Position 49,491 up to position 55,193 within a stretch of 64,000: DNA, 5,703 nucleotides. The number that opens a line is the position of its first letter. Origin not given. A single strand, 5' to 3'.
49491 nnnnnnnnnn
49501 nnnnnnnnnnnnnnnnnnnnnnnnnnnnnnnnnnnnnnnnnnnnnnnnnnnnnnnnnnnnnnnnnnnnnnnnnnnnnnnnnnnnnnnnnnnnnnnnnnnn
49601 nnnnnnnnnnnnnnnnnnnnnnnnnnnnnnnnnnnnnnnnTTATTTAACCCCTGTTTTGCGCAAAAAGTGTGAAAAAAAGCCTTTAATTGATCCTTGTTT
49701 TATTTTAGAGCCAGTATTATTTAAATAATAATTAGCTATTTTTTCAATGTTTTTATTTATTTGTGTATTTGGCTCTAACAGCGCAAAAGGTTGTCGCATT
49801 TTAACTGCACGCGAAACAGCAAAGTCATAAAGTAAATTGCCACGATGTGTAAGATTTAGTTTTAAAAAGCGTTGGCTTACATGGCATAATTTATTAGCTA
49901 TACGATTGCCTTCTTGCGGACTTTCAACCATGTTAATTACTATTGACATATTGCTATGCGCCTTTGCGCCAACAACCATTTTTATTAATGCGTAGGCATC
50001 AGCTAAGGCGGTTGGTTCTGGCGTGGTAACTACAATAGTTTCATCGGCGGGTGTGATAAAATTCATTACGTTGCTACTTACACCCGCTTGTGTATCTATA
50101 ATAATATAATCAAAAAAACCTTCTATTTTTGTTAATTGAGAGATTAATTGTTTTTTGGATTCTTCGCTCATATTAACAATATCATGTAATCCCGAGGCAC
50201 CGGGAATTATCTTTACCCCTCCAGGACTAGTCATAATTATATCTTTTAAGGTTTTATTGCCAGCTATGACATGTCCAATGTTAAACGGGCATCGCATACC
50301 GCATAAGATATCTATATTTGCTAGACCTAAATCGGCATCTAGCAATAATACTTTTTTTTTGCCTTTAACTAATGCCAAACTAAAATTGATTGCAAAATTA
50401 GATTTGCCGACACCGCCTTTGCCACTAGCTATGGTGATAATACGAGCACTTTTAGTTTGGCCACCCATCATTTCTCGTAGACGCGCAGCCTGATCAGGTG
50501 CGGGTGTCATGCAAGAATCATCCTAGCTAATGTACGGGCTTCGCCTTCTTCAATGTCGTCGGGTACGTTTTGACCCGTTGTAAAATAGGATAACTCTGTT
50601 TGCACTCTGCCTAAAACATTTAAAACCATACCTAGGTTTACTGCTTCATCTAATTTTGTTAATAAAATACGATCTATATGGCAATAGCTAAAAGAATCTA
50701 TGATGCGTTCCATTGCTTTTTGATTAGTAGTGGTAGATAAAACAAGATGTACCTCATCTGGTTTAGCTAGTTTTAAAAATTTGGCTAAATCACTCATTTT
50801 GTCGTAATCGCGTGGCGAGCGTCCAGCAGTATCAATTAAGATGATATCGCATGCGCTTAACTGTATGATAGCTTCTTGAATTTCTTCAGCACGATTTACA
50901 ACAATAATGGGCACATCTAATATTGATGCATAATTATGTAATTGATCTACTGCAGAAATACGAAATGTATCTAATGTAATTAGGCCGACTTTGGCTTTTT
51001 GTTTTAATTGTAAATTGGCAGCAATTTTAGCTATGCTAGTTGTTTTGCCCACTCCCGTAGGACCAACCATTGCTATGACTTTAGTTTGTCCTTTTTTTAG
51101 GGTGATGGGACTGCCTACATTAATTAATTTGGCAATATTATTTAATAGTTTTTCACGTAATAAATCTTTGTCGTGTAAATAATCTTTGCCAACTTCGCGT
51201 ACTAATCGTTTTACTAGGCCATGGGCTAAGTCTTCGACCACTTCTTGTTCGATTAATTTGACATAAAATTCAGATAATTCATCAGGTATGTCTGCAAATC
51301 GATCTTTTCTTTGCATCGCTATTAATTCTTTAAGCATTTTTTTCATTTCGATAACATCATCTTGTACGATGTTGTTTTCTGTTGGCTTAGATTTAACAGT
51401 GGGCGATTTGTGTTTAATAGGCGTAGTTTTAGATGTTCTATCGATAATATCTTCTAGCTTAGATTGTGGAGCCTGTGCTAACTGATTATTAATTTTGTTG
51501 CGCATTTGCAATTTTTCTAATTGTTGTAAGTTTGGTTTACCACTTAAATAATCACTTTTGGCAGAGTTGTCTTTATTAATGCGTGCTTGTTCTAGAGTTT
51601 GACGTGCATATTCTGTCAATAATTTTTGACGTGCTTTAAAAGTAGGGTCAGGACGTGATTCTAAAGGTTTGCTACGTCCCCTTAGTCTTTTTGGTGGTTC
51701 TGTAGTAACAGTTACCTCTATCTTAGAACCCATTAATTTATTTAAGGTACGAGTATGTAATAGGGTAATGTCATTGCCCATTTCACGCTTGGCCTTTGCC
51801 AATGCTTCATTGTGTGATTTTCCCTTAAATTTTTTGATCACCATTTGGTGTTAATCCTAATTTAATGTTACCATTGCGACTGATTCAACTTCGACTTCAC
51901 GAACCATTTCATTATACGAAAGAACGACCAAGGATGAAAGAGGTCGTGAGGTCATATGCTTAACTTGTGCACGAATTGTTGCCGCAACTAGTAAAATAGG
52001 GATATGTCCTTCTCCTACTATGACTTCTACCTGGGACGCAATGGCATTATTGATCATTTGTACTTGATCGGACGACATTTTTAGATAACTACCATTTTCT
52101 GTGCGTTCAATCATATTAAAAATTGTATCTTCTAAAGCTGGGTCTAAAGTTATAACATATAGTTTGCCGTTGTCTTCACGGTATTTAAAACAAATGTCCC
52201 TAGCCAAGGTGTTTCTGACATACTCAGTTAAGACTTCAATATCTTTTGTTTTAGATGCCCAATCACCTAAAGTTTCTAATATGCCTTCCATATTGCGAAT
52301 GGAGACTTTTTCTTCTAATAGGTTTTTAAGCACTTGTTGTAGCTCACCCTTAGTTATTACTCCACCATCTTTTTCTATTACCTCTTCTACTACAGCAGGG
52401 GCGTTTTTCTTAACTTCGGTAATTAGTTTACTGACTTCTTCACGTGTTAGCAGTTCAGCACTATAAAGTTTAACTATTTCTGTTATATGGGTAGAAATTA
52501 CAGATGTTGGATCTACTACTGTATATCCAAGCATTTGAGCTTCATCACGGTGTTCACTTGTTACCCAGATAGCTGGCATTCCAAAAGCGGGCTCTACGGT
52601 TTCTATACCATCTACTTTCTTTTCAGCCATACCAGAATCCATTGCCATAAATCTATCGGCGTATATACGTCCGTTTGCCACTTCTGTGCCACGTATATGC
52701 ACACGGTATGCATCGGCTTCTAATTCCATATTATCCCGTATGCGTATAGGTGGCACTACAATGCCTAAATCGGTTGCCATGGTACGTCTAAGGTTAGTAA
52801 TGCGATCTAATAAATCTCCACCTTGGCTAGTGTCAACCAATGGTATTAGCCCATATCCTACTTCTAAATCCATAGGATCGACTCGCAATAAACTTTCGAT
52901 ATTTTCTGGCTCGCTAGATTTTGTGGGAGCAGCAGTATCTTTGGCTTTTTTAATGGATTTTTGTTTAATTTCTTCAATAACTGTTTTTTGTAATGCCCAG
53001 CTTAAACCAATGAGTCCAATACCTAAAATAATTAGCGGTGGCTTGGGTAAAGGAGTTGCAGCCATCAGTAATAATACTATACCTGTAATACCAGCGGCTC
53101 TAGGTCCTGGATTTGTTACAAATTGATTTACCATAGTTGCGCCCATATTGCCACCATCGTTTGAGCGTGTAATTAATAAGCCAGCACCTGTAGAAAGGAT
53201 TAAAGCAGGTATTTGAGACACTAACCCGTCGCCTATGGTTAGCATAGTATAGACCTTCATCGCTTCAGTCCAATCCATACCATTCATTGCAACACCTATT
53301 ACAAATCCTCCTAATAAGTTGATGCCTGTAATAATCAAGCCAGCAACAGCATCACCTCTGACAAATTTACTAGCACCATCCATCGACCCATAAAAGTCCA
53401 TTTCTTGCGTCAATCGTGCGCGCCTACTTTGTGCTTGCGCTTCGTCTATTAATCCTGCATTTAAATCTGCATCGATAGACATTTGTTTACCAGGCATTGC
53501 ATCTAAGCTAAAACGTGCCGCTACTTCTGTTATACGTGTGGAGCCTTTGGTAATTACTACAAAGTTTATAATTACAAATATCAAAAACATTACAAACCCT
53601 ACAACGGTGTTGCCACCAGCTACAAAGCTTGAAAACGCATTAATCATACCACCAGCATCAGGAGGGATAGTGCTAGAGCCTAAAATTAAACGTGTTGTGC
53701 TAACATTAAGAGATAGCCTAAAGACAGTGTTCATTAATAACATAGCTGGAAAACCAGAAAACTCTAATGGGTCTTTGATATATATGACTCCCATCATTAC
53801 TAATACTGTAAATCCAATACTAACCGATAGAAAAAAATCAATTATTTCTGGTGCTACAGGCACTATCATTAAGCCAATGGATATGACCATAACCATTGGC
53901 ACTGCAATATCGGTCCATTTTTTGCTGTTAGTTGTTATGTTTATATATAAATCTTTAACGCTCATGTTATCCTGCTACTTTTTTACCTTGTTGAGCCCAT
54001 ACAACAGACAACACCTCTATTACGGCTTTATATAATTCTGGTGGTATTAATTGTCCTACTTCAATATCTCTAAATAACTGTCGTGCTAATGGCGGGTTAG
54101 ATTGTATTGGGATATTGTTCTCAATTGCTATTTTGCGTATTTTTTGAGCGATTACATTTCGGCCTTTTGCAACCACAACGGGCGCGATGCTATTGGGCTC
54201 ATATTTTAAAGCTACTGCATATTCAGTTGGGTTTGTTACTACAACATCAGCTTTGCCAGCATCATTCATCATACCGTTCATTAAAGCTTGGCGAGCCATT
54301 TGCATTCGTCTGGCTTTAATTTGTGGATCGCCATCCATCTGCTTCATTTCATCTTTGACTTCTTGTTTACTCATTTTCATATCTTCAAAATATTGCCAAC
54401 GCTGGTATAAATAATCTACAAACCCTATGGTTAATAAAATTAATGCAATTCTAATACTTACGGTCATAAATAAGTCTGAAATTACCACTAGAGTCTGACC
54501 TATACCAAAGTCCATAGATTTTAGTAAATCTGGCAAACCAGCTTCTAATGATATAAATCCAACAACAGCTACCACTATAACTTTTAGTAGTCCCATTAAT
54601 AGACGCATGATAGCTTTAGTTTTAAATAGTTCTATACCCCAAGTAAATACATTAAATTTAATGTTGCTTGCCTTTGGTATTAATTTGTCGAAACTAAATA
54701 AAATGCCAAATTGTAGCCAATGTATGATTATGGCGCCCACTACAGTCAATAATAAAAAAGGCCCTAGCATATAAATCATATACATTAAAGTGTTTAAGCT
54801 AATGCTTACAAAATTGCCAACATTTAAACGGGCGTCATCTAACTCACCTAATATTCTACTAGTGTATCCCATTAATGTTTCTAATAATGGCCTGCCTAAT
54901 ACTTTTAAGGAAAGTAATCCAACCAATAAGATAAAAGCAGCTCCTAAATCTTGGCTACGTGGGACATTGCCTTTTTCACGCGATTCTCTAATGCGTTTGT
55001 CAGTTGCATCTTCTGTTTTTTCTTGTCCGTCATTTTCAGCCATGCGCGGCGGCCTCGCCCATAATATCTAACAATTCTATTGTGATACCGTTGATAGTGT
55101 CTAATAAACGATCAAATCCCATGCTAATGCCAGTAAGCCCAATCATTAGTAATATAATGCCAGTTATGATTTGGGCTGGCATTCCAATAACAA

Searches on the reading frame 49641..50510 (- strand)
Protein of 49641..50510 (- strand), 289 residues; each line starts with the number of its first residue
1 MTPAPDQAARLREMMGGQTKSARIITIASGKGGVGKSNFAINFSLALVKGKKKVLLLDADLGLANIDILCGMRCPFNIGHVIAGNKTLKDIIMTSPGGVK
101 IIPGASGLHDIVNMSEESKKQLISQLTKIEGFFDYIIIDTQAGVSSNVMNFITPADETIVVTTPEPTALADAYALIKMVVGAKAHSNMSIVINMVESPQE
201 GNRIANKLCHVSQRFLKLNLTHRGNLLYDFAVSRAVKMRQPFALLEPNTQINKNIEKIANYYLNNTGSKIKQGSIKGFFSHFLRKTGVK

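Call 16: search_protein_families(library=pfam, proteins=[window:49641-50510:-], max_evalue=0.00001)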
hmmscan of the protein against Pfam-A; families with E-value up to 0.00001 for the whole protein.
window:49641-50510:- (289 aa): 4 families
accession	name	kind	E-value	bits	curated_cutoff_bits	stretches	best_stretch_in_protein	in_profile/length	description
PF13614.12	AAA_31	-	3.7e-22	79.6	27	1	23-190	2-175/177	AAA domain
PF10609.15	ParA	-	6.3e-20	72.1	27.1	1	23-260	4-243/246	NUBPL iron-transfer P-loop NTPase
PF01656.29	CbiA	-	4e-13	49.8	25.4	1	25-240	1-123/125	CobQ/CobB/MinD/ParA nucleotide binding domain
PF06564.18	CBP_BcsQ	-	4.9e-06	26.7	21.3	0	24-261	3-232/234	Cellulose biosynthesis protein BcsQ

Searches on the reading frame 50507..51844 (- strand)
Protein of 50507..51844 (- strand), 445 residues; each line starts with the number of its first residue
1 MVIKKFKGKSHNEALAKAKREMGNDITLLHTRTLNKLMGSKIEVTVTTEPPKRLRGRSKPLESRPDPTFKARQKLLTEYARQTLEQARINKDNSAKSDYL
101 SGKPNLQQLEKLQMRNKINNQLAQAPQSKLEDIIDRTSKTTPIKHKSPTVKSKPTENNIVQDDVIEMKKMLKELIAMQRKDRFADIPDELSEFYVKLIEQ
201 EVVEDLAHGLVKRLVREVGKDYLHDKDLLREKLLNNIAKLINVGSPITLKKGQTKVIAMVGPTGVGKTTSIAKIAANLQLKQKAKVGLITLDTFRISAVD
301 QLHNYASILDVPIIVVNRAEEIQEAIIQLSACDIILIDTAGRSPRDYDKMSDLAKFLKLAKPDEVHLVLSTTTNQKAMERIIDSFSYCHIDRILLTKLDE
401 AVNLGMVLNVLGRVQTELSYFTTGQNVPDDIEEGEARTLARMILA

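Call 16: search_protein_families(library=pfam, proteins=[window:50507-51844:-], max_evalue=0.00001)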
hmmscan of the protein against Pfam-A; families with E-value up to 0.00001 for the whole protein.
window:50507-51844:- (445 aa): 1 family
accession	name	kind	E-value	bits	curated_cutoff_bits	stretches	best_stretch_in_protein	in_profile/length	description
PF00448.28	SRP54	-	1.4e-45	155.8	22.7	1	255-444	2-195/196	SRP54-type protein, GTPase domain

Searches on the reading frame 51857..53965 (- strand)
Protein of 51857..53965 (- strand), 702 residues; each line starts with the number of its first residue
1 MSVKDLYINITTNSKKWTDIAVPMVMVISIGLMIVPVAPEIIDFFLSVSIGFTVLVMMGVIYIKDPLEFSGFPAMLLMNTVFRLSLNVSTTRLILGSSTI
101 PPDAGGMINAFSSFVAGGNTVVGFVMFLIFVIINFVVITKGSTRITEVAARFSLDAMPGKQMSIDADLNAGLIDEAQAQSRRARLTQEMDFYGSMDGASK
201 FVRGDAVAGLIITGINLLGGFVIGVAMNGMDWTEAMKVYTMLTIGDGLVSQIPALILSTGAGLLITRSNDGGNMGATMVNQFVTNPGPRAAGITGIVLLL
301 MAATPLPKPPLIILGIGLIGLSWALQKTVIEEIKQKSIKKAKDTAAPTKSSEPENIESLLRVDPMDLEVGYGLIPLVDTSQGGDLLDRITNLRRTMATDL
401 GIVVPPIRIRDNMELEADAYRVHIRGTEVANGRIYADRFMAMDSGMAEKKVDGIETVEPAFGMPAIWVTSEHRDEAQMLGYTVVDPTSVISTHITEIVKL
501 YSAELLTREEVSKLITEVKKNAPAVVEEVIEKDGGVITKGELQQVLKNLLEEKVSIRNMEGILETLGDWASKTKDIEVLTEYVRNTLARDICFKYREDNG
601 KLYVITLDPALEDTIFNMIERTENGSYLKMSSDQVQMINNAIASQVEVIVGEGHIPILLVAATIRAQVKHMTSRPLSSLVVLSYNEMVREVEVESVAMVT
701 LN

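Call 16: search_protein_families(library=pfam, proteins=[window:51857-53965:-], max_evalue=0.00001)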
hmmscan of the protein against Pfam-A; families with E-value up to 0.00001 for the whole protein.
window:51857-53965:- (702 aa): 1 family
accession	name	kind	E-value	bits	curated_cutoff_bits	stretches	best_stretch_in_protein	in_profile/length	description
PF00771.25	FHIPEP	-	2.5e-249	829.7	29.1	1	30-691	2-656/657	FHIPEP family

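Call 44: find_related_loci(query=window:51857-53965:-, collection=genome_contigs, flank=2000)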
Query window:51857-53965:- (702 aa) in genome_contigs; peptide patterns used: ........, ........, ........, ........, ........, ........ (x = any residue, [..] = any of these).
37 stretches matched a pattern; 3 encode a relative of the query (tblastn E <= 1e-3); 3 distinct loci.
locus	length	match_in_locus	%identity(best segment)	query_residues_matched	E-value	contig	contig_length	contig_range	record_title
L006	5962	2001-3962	48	35-701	0e+0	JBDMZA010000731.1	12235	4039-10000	MAG: Clostridiales bacterium isolate NRS2.bin.1 k97_769648, whole genome shotgun sequence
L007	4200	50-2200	40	7-700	4e-168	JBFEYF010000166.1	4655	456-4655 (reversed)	MAG: Sulfurimonadaceae bacterium isolate Mix_mud09.2021.07.45 k141_242913_length_4655_cov_34.2794, whole genome shotgun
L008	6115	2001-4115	40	19-694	1e-156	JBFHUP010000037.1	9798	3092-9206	MAG: Sulfurimonadaceae bacterium isolate Mix_sand09.2021.07.G.17 k141_2390127_length_9798_cov_9.9012, whole genome shotg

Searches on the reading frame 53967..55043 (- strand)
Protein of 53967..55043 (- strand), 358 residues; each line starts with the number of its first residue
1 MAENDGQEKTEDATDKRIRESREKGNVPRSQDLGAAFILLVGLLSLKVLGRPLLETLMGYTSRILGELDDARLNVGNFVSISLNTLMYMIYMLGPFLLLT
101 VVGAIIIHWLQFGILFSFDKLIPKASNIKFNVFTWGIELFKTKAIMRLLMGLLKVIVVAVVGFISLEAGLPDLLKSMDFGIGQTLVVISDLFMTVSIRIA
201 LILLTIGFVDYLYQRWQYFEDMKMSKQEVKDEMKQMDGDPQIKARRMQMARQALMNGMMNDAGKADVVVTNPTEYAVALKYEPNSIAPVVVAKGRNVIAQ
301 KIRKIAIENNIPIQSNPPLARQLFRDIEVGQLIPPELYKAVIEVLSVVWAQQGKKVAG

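Call 16: search_protein_families(library=pfam, proteins=[window:53967-55043:-], max_evalue=0.00001)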
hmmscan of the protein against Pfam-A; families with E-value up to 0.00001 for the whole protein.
window:53967-55043:- (358 aa): 1 family
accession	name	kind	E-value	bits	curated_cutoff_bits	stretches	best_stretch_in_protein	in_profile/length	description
PF01312.24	Bac_export_2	-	8.3e-111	370.9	24.4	1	7-348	1-335/335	FlhB HrpN YscU SpaS Family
